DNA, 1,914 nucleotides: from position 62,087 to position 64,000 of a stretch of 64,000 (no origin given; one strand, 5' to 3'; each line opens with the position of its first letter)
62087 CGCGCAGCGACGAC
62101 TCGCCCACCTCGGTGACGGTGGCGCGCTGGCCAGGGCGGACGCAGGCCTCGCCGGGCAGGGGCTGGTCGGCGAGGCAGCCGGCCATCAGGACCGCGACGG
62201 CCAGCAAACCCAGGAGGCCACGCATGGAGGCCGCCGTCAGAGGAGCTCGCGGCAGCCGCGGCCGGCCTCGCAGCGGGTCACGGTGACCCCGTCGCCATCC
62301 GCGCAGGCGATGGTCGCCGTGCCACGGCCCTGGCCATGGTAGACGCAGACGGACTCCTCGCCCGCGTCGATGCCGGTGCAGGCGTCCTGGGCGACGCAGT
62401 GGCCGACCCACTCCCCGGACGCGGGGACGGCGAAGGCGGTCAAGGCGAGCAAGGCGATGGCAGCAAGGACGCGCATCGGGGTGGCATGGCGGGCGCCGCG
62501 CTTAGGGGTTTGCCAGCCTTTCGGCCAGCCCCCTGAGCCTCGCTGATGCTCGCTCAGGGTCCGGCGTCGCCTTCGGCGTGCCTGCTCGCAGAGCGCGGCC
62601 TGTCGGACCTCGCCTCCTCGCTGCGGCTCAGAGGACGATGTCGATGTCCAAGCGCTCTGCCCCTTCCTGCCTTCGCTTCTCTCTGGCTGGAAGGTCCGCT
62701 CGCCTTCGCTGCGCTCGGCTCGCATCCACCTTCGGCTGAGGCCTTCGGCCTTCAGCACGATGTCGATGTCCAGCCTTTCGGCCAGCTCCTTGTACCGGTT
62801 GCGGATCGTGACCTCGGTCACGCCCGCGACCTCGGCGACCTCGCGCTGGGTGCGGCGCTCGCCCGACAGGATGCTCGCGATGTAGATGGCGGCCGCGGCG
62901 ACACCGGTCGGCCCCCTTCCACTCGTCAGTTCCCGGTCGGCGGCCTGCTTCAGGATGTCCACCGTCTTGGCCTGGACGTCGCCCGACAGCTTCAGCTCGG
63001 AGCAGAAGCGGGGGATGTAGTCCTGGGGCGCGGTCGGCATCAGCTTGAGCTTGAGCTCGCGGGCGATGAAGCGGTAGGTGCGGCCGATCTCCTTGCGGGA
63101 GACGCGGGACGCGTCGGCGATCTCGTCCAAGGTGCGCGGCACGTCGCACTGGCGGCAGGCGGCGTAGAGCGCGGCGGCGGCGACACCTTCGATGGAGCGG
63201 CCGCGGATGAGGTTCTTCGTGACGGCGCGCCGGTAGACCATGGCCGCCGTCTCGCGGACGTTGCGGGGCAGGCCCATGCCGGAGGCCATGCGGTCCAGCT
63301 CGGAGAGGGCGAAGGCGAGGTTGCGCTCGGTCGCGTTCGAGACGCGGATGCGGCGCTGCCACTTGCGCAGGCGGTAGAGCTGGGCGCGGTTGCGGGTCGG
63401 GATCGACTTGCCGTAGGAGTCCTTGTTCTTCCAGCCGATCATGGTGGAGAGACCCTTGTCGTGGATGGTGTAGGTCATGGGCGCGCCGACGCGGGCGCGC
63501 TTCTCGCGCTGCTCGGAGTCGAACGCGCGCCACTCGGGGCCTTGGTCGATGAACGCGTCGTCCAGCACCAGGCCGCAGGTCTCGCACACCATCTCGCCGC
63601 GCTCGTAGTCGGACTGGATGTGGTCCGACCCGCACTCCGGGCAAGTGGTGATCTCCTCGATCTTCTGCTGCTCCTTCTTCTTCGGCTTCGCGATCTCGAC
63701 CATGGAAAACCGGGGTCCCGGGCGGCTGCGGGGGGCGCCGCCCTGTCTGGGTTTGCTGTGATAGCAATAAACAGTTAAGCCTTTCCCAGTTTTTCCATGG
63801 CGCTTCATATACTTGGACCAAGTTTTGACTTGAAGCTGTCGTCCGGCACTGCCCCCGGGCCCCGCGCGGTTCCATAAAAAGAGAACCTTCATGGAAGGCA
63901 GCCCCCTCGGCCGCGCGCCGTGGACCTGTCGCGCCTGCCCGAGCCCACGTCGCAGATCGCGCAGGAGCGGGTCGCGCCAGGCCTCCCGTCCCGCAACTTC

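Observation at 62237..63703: tfb (TFIIB) carries a ~122-bp insertion with 16-bp direct repeats that removes its stop codon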

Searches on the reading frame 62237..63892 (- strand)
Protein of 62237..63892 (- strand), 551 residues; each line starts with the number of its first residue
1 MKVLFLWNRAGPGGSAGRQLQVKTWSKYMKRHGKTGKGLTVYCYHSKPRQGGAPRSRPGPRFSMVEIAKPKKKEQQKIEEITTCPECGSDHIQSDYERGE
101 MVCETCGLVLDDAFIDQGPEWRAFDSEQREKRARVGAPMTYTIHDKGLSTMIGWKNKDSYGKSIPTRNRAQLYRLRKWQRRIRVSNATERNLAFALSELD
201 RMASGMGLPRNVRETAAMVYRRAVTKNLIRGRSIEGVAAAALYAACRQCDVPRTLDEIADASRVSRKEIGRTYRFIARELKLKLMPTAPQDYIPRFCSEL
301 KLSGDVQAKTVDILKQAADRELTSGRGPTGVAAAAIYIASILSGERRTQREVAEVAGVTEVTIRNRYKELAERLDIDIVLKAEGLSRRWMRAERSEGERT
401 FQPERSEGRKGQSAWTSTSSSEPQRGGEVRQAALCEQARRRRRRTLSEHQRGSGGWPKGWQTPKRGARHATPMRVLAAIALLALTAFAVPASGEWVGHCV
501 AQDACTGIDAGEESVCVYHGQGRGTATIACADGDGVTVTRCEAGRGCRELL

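Call 5: find_homologous_proteins(query=window:62237-63703:-)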
Query window:62237-63703:- (488 aa): 8000 proteins with E <= 0.001 among 8000 candidates; the best 120 are listed.
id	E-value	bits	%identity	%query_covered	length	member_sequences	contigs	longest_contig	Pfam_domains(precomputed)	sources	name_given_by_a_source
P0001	9.3e-192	656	96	64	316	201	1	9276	PF00382.25,PF08271.18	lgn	-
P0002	7.2e-185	633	92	64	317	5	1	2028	PF00382.25,PF08271.18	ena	-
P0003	2.0e-177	609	87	65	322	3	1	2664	PF00382.25,PF08271.18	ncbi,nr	ncbi:MAG TPA: transcription initiation factor IIB [Thermoplasmatales archaeon]|nr:transcription init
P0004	4.1e-177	608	88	64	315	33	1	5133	PF00382.25,PF08271.18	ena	-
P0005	5.0e-177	608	88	64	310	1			PF00382.25,PF08271.18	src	-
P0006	6.6e-177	607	88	64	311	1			PF00382.25,PF08271.18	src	-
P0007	6.9e-177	607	86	65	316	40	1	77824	PF00382.25,PF08271.18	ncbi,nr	ncbi:MAG TPA: transcription initiation factor IIB [Candidatus Thermoplasmatota archaeon]|nr:transcri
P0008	1.6e-176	606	88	63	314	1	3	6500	PF00382.25,PF08271.18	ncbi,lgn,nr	ncbi:MAG TPA: transcription initiation factor IIB [Thermoplasmatales archaeon]|nr:transcription init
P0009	3.3e-176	605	88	63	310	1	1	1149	PF00382.25,PF08271.18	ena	-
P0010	6.3e-176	604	86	64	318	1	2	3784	PF00382.25,PF04545.23,PF08271.18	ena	-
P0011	6.9e-176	604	86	64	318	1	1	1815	PF00382.25,PF04545.23,PF08271.18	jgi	-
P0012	7.6e-176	604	86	64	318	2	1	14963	PF00382.25,PF04545.23,PF08271.18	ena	-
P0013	9.4e-176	603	86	64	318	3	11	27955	PF00382.25,PF04545.23,PF08271.18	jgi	-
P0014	1.3e-174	600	86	62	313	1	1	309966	PF00382.25,PF04545.23,PF08271.18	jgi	jgi:transcription initiation factor TFIIB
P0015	1.7e-174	599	87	63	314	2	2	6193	PF00382.25,PF04545.23,PF08271.18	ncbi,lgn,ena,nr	ncbi:MAG TPA: transcription initiation factor IIB [Thermoplasmata archaeon]|nr:transcription initiat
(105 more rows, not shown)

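Call 7: find_encoding_contigs(protein=P0001, flank=5000, max_places=6)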
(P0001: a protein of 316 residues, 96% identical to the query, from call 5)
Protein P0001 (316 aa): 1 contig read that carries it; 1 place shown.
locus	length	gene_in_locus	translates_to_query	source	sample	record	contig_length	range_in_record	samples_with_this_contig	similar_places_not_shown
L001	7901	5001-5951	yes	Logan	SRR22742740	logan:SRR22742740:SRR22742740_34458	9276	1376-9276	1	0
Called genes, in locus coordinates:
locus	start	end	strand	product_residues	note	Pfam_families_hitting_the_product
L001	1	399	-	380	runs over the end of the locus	PF13191:AAA_16 (weak), PF01637:ATPase_2, PF13173:AAA_14 (faint), PF13401:AAA_22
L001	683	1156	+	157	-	-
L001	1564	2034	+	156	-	-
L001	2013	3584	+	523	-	PF12840:HTH_20 (faint), PF13412:HTH_24 (weak), PF24266:HTH_HVO_0163_N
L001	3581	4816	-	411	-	PF02366:PMT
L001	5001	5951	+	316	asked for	PF08271:Zn_Ribbon_TF, PF00382:TFIIB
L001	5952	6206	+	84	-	-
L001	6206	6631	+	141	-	PF00077:RVP (weak)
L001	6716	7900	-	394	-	?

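Call 9: find_encoding_contigs(protein=P0002, flank=5000, max_places=6)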
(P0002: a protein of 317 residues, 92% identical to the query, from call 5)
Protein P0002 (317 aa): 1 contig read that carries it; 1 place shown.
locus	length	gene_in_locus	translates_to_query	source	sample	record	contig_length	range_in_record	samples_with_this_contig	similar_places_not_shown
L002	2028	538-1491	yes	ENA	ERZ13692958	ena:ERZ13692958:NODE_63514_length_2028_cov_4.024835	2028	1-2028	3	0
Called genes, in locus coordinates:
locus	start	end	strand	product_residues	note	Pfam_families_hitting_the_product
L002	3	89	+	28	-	?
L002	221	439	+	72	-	PF00313:CSD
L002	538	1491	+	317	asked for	PF08271:Zn_Ribbon_TF, PF00382:TFIIB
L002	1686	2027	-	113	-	?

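Call 23: find_encoding_contigs(protein=window:62237-63703:-, flank=3000, max_places=6)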
Protein window:62237-63703:- (488 aa): no gene with exactly this product is on record in the collection.

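Call 32: find_encoding_contigs(protein=window:62237-63892:-, flank=3000, max_places=10)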
Protein window:62237-63892:- (551 aa): no gene with exactly this product is on record in the collection.
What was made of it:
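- Tried and rejected: The position index does not hold the 488-aa or 551-aa ORF (calls 23, 32).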

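Call 47: list_cluster_members(proteins=[window:62237-63808:-, window:62237-63703:-, window:62237-63892:-, P0131])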
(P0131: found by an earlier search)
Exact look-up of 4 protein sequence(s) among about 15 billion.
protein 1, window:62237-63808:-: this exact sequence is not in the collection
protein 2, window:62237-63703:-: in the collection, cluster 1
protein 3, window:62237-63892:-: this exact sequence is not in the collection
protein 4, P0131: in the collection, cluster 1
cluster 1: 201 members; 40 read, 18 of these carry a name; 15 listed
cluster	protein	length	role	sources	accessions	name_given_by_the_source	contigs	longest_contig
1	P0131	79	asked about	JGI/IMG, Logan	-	hypothetical protein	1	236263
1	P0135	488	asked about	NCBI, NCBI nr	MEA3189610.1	MAG: transcription initiation factor [Thermoplasmata archaeon] | transcription initiation factor [Thermoplasmata archaeon]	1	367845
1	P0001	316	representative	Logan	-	-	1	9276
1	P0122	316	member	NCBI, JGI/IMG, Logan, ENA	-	transcription initiation factor TFIIB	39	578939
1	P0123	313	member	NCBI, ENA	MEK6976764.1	MAG: transcription initiation factor IIB [Candidatus Thermoplasmatota archaeon]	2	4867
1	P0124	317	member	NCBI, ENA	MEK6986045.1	MAG: transcription initiation factor IIB [Candidatus Thermoplasmatota archaeon]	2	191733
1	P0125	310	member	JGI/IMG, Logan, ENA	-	transcription initiation factor TFIIB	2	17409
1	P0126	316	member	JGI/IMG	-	transcription initiation factor TFIIB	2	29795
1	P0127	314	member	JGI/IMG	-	transcription initiation factor TFIIB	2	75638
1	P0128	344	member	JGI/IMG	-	transcription initiation factor TFIIB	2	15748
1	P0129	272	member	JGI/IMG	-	transcription initiation factor TFIIB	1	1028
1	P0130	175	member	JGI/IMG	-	transcription initiation factor TFIIB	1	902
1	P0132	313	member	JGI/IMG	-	transcription initiation factor TFIIB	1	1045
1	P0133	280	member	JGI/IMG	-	transcription initiation factor TFIIB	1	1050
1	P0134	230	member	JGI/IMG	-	transcription initiation factor TFIIB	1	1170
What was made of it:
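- The 488-aa ORF is on record from a single source, NCBI MEA3189610.1 (call 47). Only one record holds this ORF (call 47).
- Tried and rejected: The 523-aa version is absent from the protein collection (call 47).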
